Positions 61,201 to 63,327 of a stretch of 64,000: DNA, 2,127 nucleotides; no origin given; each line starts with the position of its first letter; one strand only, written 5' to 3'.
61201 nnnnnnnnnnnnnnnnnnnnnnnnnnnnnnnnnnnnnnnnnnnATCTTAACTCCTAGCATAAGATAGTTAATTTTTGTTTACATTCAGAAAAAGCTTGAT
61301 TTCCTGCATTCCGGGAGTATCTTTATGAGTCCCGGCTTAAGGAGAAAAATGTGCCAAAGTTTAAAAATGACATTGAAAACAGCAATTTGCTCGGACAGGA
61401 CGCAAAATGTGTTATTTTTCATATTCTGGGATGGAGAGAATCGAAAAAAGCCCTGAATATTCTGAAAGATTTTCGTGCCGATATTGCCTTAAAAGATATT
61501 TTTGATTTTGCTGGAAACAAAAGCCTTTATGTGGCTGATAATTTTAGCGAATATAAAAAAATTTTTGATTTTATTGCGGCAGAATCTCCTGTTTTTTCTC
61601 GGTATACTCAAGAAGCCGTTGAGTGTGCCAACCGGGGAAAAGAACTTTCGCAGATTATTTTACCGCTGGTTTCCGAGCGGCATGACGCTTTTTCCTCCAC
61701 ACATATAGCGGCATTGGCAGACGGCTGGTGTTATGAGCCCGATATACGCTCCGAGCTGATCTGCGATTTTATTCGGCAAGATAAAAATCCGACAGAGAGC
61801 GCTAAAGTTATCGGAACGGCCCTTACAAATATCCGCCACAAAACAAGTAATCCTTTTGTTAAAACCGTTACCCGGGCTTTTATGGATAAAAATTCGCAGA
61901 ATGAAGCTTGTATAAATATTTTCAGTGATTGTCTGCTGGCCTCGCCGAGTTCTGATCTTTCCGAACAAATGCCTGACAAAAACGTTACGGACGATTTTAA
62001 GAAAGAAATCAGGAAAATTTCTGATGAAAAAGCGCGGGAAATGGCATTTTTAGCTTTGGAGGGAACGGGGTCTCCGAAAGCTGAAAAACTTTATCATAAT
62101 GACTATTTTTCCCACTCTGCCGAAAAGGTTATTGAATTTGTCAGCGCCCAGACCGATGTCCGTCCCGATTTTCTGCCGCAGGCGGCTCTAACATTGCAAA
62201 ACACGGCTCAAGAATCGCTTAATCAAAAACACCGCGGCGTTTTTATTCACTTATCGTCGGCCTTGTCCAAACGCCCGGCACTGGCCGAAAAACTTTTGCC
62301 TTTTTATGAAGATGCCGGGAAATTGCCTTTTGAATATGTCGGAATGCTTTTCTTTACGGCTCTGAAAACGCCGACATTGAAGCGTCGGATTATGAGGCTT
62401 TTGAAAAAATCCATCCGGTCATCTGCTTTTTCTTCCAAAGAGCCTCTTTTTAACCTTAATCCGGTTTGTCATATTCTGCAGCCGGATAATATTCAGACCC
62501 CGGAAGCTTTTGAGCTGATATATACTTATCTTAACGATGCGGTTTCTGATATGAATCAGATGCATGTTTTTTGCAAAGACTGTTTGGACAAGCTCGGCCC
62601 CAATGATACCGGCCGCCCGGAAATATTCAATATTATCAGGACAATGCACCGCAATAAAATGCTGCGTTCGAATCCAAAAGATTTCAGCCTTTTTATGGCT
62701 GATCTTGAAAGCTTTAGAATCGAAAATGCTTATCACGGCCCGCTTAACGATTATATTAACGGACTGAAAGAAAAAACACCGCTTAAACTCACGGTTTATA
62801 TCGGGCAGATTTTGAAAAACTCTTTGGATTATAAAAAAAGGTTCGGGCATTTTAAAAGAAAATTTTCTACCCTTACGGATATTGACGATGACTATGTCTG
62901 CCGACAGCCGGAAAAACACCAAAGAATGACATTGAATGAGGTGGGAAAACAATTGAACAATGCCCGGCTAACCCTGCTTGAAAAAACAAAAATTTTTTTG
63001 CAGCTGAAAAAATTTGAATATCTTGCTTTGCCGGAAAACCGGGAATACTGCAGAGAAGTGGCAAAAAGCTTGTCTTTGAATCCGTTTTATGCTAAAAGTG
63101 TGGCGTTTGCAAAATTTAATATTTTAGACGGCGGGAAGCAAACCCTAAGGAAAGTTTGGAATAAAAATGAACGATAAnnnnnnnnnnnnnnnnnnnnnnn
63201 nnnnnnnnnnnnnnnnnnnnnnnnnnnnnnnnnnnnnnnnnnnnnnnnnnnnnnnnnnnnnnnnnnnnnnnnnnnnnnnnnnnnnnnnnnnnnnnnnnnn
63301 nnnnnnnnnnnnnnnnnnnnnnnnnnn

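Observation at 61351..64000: sufB is detached from sufCDSE and translationally coupled to a 608-aa domain-less protein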

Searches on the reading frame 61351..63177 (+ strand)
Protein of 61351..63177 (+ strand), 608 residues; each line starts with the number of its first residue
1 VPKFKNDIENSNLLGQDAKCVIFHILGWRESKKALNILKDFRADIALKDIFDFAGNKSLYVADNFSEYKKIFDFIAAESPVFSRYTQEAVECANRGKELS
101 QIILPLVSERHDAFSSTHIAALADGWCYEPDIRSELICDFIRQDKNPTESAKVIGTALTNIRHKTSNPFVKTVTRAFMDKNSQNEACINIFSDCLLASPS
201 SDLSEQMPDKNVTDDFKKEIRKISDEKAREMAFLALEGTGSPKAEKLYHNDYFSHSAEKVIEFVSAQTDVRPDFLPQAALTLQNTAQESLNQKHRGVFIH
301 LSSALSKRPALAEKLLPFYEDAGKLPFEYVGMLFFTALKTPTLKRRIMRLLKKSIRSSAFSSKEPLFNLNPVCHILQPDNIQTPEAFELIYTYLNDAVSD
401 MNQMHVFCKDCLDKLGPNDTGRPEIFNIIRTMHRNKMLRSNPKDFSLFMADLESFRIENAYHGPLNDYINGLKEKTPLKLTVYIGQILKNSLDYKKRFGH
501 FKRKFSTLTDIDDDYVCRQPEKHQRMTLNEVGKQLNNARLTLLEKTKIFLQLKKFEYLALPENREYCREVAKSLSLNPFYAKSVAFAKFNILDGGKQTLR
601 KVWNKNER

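Call 6: search_protein_families(library=pfam, proteins=[window:61351-63177:+], max_evalue=0.01)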
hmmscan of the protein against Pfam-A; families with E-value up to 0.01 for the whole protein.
window:61351-63177:+ (608 aa): 1 family
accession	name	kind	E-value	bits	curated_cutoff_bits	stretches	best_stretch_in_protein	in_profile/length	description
PF01057.23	Parvo_NS1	-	0.006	16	20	0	367-445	79-150/271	Parvovirus non-structural protein NS1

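Call 7: find_encoding_contigs(protein=window:61351-63177:+, flank=10000, max_places=6)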
Protein window:61351-63177:+ (608 aa): 2 contigs read that carry it; 1 place shown.
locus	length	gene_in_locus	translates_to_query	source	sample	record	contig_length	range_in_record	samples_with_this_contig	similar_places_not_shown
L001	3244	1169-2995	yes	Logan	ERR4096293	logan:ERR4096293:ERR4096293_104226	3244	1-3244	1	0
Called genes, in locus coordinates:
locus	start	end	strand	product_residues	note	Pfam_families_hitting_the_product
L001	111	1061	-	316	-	PF01476:LysM, PF23473:LysM3_LYK4_5 (faint), PF01476:LysM, PF01551:Peptidase_M23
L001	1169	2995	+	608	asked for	-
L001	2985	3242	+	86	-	?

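Call 8: find_homologous_proteins(query=window:61351-63174:+, max_evalue=0.001)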
Query window:61351-63174:+ (608 aa): 7 proteins with E <= 0.001 among 8000 candidates.
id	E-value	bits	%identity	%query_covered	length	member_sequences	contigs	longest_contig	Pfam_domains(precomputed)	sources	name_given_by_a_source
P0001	0.0e+0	1374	99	100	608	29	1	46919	-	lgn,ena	-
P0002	0.0e+0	1101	80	100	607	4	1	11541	-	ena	-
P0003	0.0e+0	1045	77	100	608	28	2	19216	-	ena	-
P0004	4.3e-228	777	57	100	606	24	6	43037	-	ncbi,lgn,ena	-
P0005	2.6e-227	774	57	100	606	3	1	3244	-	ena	-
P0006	1.9e-223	762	56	100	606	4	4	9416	-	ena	-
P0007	2.5e-223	761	55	100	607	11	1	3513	-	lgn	-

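Call 9: find_encoding_contigs(protein=P0004, flank=10000, max_places=6)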
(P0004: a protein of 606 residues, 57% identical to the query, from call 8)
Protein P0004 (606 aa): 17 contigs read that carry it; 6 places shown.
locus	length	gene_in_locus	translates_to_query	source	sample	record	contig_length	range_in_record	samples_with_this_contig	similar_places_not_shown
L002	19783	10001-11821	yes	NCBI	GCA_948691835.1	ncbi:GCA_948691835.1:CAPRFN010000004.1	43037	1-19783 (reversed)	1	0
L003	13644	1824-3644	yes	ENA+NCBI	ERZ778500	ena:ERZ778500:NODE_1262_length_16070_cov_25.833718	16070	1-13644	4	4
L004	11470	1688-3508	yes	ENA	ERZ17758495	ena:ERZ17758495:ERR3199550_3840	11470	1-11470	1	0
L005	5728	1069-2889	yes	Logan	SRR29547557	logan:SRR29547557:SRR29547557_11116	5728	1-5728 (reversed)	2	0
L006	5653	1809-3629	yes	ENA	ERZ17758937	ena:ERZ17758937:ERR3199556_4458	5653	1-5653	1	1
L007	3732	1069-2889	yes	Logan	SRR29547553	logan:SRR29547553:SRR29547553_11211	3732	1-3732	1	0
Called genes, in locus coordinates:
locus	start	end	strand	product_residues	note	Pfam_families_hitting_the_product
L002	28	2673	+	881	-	PF01411:tRNA-synt_2c, PF07973:tRNA_SAD, PF02272:DHHA1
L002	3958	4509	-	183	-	-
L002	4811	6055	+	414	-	-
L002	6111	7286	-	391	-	PF19583:ODP, PF12706:Lactamase_B_2 (weak), PF00258:Flavodoxin_1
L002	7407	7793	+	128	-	PF01475:FUR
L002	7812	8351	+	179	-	PF02915:Rubrerythrin, PF23455:DUF7129 (weak), PF21349:RUBY_RBDX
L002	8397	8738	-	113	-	-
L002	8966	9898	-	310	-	PF01476:LysM, PF23473:LysM3_LYK4_5 (faint), PF01476:LysM, PF01551:Peptidase_M23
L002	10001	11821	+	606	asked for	-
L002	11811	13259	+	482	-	PF19295:SufBD_N, PF01458:SUFBD_core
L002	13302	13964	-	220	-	PF01613:Flavin_Reduct, PF00301:Rubredoxin, PF21349:RUBY_RBDX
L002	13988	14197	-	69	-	PF04102:SlyX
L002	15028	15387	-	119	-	PF12702:Lipocalin_3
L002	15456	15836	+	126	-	PF00893:Multi_Drug_Res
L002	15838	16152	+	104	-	PF00892:EamA (weak), PF00893:Multi_Drug_Res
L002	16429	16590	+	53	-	-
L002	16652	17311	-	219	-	-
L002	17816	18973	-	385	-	PF00106:adh_short, PF13561:adh_short_C2, PF00106:adh_short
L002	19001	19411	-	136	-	PF00293:NUDIX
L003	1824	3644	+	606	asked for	-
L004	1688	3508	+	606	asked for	-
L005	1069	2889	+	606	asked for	-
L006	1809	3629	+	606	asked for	-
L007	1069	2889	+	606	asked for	-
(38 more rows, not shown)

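Call 10: find_encoding_contigs(protein=P0001, flank=10000, max_places=4)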
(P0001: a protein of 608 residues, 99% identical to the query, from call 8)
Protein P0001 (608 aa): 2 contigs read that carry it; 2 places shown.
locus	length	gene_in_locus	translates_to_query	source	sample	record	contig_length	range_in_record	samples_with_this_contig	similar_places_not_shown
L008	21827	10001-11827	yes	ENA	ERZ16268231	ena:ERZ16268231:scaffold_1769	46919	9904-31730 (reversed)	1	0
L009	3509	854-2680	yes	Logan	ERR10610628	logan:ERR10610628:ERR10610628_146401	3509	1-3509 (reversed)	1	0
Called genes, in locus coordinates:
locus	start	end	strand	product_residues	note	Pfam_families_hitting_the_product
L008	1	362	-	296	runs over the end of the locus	PF05013:FGase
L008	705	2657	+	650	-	-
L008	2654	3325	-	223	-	-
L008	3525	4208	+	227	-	-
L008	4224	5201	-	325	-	PF01210:NAD_Gly3P_dh_N, PF07479:NAD_Gly3P_dh_C, PF20618:GPD_NAD_C_bact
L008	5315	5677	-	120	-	-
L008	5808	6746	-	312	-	PF07549:Sec_GG, PF02355:SecD_SecF_C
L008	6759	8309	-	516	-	PF21760:SecD_1st, PF22599:SecDF_P1_head, PF02355:SecD_SecF_C, PF00873:ACR_tran (weak), PF03176:MMPL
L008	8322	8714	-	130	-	PF02699:YajC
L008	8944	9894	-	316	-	PF01476:LysM, PF23473:LysM3_LYK4_5 (faint), PF01476:LysM, PF01551:Peptidase_M23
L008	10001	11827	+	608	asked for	-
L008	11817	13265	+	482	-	PF19295:SufBD_N, PF01458:SUFBD_core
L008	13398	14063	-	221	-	PF01613:Flavin_Reduct, PF00301:Rubredoxin, PF21349:RUBY_RBDX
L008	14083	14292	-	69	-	PF04102:SlyX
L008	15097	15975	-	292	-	PF13606:Ank_3 (faint), PF13857:Ank_5 (faint), PF12796:Ank_2, PF13637:Ank_4 (weak), PF00023:Ank (weak)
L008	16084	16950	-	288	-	PF00023:Ank (faint), PF13606:Ank_3 (faint), PF13637:Ank_4 (faint), PF13857:Ank_5 (faint), PF12796:Ank_2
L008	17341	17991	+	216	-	PF02525:Flavodoxin_2, PF03358:FMN_red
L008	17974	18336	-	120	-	PF01638:HxlR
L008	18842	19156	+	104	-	PF00893:Multi_Drug_Res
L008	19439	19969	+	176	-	PF00132:Hexapep (weak)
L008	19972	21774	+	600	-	PF13230:GATase_4 (faint), PF13522:GATase_6, PF13537:GATase_7, PF01380:SIS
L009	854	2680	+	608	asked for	-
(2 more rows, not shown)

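Call 11: find_encoding_contigs(protein=P0003, flank=10000, max_places=4)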
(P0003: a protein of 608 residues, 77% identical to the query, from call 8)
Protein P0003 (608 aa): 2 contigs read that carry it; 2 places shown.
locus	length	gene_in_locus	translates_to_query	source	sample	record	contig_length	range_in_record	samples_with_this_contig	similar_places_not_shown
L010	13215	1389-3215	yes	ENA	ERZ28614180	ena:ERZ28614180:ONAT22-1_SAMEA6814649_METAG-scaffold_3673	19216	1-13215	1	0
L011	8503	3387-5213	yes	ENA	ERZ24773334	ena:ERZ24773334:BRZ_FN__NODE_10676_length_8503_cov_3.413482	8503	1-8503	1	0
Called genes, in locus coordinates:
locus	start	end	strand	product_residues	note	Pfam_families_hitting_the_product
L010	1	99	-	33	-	?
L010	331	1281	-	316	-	PF01476:LysM, PF23473:LysM3_LYK4_5 (faint), PF01476:LysM, PF01551:Peptidase_M23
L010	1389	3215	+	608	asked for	-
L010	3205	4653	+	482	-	PF19295:SufBD_N, PF01458:SUFBD_core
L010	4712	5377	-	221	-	PF01613:Flavin_Reduct, PF00301:Rubredoxin, PF21349:RUBY_RBDX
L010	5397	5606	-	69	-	PF04102:SlyX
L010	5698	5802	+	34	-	-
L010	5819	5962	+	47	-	-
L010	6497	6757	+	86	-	-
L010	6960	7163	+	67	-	PF01451:LMWPc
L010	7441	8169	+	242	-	-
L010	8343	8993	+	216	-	PF02525:Flavodoxin_2, PF03358:FMN_red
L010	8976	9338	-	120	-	PF01638:HxlR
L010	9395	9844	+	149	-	PF00893:Multi_Drug_Res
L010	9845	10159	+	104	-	PF00893:Multi_Drug_Res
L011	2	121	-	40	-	?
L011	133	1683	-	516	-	PF21760:SecD_1st, PF22599:SecDF_P1_head, PF02355:SecD_SecF_C, PF00873:ACR_tran, PF03176:MMPL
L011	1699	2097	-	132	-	PF02699:YajC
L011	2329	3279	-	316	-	PF01476:LysM, PF23473:LysM3_LYK4_5 (faint), PF01476:LysM, PF01551:Peptidase_M23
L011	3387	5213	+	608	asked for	-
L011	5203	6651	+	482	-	PF19295:SufBD_N, PF01458:SUFBD_core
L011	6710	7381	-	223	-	PF01613:Flavin_Reduct, PF00301:Rubredoxin, PF21349:RUBY_RBDX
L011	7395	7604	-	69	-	PF04102:SlyX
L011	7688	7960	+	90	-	-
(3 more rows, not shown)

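Call 16: list_cluster_members(proteins=[P0004, P0001])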
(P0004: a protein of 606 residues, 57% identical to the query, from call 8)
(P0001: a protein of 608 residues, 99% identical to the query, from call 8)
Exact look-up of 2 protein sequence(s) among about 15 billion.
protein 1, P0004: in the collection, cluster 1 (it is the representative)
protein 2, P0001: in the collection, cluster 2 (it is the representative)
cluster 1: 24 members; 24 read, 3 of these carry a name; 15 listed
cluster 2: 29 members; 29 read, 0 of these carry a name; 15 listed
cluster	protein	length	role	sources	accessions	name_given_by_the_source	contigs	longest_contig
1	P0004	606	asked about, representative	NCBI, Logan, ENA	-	-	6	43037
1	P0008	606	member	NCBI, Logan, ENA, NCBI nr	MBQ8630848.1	MAG: hypothetical protein IJ479_03915 [Alphaproteobacteria bacterium] | hypothetical protein [Alphaproteobacteria bacterium]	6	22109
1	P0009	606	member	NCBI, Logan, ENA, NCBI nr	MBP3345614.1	MAG: hypothetical protein J6L86_01095 [Alphaproteobacteria bacterium] | hypothetical protein [Alphaproteobacteria bacterium]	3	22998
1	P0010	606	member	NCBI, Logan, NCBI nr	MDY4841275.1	MAG: hypothetical protein SO314_02770 [Alphaproteobacteria bacterium] | hypothetical protein [Alphaproteobacteria bacterium]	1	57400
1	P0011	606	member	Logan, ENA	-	-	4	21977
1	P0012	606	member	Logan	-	-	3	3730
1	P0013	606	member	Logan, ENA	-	-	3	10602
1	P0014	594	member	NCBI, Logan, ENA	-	-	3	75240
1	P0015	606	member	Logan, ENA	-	-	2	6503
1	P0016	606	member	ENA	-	-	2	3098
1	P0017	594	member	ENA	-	-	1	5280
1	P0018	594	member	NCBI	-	-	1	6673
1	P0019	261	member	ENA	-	-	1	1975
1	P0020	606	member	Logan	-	-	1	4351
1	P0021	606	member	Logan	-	-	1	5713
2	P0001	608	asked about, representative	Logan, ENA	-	-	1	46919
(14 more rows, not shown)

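Call 17: find_related_loci(query=L008:11817-13262:+, collection=genome_contigs, flank=10000)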
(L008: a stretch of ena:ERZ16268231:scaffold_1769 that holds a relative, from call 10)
Query L008:11817-13262:+ (482 aa) in genome_contigs; peptide patterns used: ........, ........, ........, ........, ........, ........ (x = any residue, [..] = any of these).
600 stretches matched a pattern (row limit reached: there are more); 599 encode a relative of the query (tblastn E <= 1e-3); the best 80 are kept; 80 distinct loci.
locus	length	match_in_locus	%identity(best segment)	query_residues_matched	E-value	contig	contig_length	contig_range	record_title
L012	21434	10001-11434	92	5-482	0e+0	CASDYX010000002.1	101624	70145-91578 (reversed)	uncultured proteobacterium isolate O18_L1_385385_idba_bin.5 genome assembly, contig: O18_L1_385385_idba_bin.5.fa_scaffol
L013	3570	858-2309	88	1-482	0e+0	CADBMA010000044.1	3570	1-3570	MAG: uncultured Rhodospirillales bacterium isolate RUG14090 genome assembly, contig: RUG14090_asm_44, whole genome shotg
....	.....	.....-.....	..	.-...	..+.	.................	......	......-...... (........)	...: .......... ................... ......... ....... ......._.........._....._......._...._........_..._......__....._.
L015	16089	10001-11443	78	1-482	0e+0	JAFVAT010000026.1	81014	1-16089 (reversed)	MAG: Alphaproteobacteria bacterium isolate RGIG5000 Roe_deer_Rumen-5__c3634, whole genome shotgun sequence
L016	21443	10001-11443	75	1-482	0e+0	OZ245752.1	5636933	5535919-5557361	MAG: Alphaproteobacteria bacterium isolate 60483b17-d283-4acc-97ec-cf52142c3eea genome assembly, chromosome: 1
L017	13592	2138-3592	76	6-482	0e+0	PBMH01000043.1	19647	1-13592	MAG: Alphaproteobacteria bacterium isolate SP218 MHASMcontig_1628278, whole genome shotgun sequence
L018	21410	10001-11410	77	12-482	0e+0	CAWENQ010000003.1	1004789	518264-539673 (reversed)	MAG: uncultured Alphaproteobacteria bacterium isolate MFD02360.bin.1.49 genome assembly, contig: contig_11940, whole gen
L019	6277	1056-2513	74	1-482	0e+0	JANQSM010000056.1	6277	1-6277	MAG: Alphaproteobacteria bacterium isolate IP29b_bin.96 k99_1780305, whole genome shotgun sequence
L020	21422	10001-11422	75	7-481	0e+0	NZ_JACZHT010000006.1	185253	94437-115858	Phaeovibrio sulfidiphilus strain DSM 23193 assembly_contig_6, whole genome shotgun sequence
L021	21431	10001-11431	77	15-482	0e+0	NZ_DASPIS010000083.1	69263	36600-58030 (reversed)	MAG: Azospirillum sp. isolate SMAG_U11989 k141_158000, whole genome shotgun sequence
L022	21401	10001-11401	78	14-482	0e+0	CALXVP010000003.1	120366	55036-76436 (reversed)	MAG: uncultured Alphaproteobacteria bacterium isolate BRZ_DT__bin56 genome assembly, contig: BRZ_DT__NODE_100_length_120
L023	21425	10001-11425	75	7-482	0e+0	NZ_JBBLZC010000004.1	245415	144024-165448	Benzoatithermus flavus strain SYSU G07066 NODE_4_length_245415_cov_170.179556, whole genome shotgun sequence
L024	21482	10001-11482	72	14-482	0e+0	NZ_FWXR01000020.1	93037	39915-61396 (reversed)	Fulvimarina manganoxydans strain CGMCC 1.10972, whole genome shotgun sequence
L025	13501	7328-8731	76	14-482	0e+0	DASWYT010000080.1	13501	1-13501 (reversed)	MAG TPA_asm: Alphaproteobacteria bacterium isolate SMAG_U3719 k141_125210, whole genome shotgun sequence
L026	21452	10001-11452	73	1-482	0e+0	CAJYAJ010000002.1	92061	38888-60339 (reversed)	MAG TPA_asm: uncultured Verrucomicrobia bacterium isolate ERR2098388_bin.74_MetaBAT_v2.12.1_MAG genome assembly, contig:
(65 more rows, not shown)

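Call 23: predict_structure(alignment_id=A1)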
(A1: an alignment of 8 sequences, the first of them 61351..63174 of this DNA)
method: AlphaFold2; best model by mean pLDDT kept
length: 608 residues; sequences in the alignment: 8
mean_pLDDT: 73.0   pTM: 0.49
mean pLDDT of the five models: 73.0, 71.6, 69.7, 68.1, 63.3
residues with pLDDT >= 90: 34; 70-90: 349; 50-70: 167; < 50: 58
segments of 3 or more residues with pLDDT < 50: 58-62, 102-106, 126-128, 199-207, 363-369, 507-517, 588-594, 605-608
pLDDT, mean of each block of 10 residues (from residue 1): 65 76 80 72 64 59 61 68 59 54 50 63 56 75 82 80 71 87 84 69 42 87 88 77 68 75 90 88 86 79 87 89 80 87 86 76 49 69 80 71 69 64 71 72 85 80 73 83 92 79 51 53 88 85 81 87 87 70 53 49 47
secondary structure, 60 per line:
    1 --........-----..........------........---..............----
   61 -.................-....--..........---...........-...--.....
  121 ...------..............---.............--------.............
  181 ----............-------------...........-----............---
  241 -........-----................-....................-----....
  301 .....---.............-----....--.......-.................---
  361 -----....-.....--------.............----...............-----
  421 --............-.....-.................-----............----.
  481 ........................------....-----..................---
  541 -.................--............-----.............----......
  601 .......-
elements in order: H3-10 H16-25 H32-39 H43-56 H62-78 H80-83 H86-95 H99-109 H116-123 H130-143 H147-159 H168-180 H185-196 H210-220 H226-237 H242-249 H255-270 H272-291 H297-305 H309-321 H327-330 H333-339 H341-357 H366-369 H371-375 H384-396 H401-415 H423-434 H436-440 H442-458 H464-475 H480-504 H511-514 H520-537 H542-558 H561-572 H578-590 H595-607
